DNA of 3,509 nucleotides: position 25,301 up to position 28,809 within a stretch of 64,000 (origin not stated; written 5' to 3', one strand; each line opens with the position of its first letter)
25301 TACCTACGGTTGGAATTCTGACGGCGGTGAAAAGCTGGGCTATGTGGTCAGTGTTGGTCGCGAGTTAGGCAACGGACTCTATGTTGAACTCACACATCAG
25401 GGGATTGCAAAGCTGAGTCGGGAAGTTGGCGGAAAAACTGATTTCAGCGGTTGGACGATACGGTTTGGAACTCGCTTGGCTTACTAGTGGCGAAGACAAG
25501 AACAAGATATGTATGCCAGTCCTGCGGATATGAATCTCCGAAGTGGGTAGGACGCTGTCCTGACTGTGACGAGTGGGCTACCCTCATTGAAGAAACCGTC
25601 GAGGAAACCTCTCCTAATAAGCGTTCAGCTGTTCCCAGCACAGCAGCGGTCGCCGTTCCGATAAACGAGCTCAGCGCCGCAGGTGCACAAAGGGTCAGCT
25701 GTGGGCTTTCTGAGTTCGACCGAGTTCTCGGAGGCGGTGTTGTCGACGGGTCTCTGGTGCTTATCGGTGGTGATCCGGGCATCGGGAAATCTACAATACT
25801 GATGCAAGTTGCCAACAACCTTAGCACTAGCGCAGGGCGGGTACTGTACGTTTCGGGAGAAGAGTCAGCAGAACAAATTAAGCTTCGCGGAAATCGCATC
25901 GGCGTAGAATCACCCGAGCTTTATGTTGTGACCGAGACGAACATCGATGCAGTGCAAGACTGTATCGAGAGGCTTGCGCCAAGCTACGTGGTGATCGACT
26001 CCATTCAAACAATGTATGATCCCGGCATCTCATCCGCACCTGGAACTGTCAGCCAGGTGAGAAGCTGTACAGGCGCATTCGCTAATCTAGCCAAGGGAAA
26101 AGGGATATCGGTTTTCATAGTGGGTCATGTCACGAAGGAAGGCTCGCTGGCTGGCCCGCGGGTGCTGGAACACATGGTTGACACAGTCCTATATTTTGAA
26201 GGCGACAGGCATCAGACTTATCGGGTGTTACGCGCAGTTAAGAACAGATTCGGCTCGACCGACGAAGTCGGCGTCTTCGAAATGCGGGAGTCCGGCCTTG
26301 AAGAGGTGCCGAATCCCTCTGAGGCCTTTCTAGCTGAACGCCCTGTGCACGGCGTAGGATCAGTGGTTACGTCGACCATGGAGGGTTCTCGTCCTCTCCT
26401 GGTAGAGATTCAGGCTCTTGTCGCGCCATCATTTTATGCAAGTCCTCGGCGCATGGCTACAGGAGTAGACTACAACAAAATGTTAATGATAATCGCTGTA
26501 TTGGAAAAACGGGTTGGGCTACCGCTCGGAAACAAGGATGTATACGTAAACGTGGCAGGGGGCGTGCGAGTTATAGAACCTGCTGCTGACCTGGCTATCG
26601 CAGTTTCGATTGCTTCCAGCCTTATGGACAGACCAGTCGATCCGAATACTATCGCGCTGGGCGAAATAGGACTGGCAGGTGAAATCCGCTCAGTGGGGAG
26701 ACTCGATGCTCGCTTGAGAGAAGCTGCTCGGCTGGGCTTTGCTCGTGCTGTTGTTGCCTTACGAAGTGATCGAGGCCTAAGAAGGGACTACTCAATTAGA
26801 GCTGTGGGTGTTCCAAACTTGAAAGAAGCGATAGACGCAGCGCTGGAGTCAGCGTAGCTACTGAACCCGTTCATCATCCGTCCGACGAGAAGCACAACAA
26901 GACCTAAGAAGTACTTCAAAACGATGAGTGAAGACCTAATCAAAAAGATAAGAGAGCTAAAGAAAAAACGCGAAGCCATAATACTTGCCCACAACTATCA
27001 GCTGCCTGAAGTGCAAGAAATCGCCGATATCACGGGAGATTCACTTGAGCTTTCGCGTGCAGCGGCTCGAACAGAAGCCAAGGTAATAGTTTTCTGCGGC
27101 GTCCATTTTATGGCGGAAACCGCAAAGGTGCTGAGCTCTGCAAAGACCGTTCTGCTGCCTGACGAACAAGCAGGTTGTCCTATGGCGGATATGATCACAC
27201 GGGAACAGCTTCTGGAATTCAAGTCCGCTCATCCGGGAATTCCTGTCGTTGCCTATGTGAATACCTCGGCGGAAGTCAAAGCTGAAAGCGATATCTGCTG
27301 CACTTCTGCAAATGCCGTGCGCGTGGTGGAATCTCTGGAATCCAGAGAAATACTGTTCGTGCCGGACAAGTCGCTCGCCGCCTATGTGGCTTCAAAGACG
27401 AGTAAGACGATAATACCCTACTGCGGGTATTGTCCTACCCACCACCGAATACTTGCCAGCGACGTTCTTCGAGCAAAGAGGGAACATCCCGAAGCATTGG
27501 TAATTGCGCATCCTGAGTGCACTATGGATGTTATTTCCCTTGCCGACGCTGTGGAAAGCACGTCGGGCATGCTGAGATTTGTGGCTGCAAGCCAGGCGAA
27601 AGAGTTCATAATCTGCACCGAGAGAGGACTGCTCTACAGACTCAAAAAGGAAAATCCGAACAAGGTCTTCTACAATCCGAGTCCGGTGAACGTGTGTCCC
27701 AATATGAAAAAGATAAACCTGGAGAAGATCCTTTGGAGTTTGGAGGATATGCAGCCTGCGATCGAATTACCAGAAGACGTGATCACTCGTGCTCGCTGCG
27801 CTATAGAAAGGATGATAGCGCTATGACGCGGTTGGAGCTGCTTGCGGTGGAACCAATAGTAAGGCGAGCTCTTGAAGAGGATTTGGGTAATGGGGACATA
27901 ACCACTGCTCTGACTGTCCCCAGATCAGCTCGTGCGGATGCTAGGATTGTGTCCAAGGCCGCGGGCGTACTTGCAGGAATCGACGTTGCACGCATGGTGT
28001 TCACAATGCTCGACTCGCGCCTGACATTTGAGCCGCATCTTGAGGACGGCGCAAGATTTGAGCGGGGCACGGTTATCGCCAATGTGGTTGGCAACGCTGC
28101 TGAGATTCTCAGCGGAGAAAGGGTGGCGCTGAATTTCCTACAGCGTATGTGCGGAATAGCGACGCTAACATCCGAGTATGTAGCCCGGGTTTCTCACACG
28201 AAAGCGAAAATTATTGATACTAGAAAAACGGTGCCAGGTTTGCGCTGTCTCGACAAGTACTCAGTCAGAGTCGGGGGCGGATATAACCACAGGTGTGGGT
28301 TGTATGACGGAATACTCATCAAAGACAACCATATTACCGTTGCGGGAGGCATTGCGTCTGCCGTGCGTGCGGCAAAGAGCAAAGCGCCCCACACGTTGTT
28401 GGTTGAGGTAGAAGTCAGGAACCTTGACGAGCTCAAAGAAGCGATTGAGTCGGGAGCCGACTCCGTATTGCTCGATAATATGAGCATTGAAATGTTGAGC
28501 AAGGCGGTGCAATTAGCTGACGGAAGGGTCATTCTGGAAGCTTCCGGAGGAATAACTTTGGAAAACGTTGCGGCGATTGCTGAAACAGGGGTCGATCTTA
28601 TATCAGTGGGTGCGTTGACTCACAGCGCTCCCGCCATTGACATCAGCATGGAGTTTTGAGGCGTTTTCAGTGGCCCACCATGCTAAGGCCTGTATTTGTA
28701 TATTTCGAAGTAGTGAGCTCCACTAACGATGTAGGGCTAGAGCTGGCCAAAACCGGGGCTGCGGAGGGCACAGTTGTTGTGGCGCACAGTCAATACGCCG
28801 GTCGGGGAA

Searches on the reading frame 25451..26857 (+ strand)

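Call 66: search_protein_families(library=pfam, proteins=[window:25451-26857:+], max_evalue=0.00001)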
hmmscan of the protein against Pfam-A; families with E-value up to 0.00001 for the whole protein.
window:25451-26857:+ (468 aa): 5 families
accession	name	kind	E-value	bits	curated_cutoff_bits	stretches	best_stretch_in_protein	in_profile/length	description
PF06745.19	ATPase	-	2.3e-15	57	26.6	1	83-156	2-76/231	KaiC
PF13481.12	AAA_25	-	1.8e-14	54.3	27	1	90-231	23-194/195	AAA domain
PF18073.7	Zn_ribbon_LapB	-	1.9e-13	50.2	25.7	1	20-47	1-28/28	Rubredoxin metal binding domain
PF03796.21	DnaB_C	-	5.7e-08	32.9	27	1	82-184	2-108/255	DnaB-like helicase C terminal domain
PF13541.12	ChlI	-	2.8e-07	30.9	27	1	355-436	36-118/121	Subunit ChlI of Mg-chelatase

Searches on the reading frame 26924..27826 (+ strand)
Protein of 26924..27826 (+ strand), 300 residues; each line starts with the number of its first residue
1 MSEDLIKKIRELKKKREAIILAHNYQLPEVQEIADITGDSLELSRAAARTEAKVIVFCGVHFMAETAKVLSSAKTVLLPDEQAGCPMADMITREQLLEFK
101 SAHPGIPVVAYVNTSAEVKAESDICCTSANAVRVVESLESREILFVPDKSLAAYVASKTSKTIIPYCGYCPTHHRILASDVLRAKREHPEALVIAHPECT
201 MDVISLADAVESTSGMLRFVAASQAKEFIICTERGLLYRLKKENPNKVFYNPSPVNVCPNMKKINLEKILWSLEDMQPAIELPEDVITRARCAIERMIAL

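Call 66: search_protein_families(library=pfam, proteins=[window:26924-27826:+], max_evalue=0.00001)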
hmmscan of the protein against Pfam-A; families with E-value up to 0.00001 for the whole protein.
window:26924-27826:+ (300 aa): 1 family
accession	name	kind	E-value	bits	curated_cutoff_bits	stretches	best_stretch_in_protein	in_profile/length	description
PF02445.21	NadA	-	5.4e-123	410.2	27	1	7-298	1-294/295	Quinolinate synthetase A protein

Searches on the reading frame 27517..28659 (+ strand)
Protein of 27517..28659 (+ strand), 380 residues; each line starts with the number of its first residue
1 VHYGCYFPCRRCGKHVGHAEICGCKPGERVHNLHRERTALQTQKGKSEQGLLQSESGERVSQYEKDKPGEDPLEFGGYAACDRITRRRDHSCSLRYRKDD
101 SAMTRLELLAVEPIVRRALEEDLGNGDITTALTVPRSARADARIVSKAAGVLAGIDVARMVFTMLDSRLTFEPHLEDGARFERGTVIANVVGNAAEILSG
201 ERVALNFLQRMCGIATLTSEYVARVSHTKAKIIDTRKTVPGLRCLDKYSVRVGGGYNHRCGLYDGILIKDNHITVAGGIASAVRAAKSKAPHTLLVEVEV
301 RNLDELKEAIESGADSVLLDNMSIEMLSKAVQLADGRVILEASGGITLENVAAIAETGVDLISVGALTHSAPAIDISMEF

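Call 66: search_protein_families(library=pfam, proteins=[window:27517-28659:+], max_evalue=0.00001)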
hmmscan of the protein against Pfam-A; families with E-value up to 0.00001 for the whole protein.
window:27517-28659:+ (380 aa): 2 families
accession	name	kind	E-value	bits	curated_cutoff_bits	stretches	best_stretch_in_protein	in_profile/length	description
PF01729.25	QRPTase_C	-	1.9e-63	213.7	23.1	1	214-379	1-169/169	Quinolinate phosphoribosyl transferase, C-terminal domain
PF02749.22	QRPTase_N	-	4e-23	81.9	27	1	127-212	1-82/82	Quinolinate phosphoribosyl transferase, N-terminal domain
